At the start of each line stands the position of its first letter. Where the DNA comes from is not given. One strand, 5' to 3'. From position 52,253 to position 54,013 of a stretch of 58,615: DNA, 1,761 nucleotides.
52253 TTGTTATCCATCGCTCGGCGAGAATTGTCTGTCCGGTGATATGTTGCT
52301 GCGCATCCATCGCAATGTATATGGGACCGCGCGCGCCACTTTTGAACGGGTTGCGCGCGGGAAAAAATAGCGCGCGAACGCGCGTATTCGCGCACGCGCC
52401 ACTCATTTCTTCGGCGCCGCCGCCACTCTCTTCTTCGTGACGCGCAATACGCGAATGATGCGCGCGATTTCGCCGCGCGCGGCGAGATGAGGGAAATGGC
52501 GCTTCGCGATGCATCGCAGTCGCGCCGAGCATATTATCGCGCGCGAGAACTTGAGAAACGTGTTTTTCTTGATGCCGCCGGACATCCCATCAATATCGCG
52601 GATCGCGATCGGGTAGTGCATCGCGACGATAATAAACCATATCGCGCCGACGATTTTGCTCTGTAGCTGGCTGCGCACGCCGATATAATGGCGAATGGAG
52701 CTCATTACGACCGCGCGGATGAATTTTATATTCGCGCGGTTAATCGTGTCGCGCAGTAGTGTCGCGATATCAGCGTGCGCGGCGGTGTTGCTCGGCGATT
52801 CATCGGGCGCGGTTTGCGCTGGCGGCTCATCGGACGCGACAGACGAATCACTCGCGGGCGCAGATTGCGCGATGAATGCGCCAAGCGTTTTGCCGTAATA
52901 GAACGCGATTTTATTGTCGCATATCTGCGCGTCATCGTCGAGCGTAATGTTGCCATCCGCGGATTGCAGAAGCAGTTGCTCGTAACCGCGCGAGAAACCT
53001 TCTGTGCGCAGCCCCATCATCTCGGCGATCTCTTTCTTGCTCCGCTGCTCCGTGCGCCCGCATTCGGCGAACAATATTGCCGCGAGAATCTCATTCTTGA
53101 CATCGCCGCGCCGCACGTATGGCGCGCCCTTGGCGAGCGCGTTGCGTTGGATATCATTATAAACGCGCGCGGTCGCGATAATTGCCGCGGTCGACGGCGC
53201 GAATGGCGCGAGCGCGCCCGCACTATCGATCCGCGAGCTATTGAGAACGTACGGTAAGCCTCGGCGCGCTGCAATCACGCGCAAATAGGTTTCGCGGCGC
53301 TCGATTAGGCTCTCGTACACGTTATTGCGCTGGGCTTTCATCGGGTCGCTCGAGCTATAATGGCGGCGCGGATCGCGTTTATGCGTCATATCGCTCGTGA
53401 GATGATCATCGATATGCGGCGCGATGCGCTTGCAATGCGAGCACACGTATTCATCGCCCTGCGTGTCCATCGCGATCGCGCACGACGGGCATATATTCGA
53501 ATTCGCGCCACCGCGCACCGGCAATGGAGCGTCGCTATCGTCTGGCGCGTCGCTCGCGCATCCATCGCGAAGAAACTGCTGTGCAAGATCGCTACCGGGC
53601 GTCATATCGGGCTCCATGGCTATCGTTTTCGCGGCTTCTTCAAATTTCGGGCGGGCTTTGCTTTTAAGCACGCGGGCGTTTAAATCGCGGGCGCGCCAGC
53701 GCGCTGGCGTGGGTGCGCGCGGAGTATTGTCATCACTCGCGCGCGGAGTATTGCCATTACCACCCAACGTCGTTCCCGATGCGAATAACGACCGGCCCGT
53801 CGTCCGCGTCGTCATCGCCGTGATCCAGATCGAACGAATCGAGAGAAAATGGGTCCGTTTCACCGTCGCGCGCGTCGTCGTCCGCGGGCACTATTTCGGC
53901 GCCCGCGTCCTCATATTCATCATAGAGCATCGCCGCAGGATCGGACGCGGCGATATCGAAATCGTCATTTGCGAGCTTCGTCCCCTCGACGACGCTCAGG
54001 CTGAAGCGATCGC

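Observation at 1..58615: Dispersed 24/30-nt in-frame repeat (core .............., peptide SD(D/G)NT(P/S)RAS[V]) embedded in a dozen or more unrelated genes, including core replication and transcription genes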

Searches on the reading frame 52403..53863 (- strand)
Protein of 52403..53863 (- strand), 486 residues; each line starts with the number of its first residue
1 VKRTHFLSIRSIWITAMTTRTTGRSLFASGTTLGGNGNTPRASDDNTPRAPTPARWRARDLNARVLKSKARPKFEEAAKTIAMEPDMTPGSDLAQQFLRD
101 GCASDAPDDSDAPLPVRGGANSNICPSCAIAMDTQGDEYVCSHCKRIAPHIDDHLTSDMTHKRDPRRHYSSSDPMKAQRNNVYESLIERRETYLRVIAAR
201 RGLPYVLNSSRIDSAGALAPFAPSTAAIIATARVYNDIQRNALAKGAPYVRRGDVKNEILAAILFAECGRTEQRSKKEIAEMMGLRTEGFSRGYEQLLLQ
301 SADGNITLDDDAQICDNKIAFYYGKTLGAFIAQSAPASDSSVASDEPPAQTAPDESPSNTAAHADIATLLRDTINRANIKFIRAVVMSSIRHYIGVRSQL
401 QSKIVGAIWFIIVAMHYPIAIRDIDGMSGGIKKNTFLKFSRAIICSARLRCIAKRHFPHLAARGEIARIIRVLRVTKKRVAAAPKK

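Call 9: search_protein_families(library=pfam, proteins=[window:52403-53863:-], max_evalue=0.01)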
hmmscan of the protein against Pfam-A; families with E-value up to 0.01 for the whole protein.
window:52403-53863:- (486 aa): 0 families

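Call 70: find_encoding_contigs(protein=window:52403-53605:-, flank=10000, max_places=4)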
Protein window:52403-53605:- (400 aa): 1 contig read that carries it; 1 place shown.
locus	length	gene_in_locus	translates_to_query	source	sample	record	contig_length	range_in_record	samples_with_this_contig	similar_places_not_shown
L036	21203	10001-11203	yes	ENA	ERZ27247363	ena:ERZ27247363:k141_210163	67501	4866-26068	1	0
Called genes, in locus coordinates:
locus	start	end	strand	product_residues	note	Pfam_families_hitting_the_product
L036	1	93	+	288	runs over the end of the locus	-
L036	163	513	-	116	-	-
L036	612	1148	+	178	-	-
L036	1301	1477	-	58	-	-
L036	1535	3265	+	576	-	-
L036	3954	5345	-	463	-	-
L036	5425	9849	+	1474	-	-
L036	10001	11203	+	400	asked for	-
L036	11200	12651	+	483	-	PF01636:APH (weak), PF07714:PK_Tyr_Ser-Thr, PF00069:Pkinase, PF17667:Pkinase_fungal (weak)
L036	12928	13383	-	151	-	-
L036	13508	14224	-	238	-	-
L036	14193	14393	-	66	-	-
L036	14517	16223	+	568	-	PF01358:PARP_regulatory (faint)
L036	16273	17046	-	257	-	-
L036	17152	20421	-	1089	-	PF02399:Herpes_ori_bp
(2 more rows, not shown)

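Call 74: search_solved_structures(query=window:52403-53605:-, max_evalue=0.01)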
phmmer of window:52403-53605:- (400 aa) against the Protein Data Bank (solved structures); distinct sequences matched with E-value up to 0.01: 0.
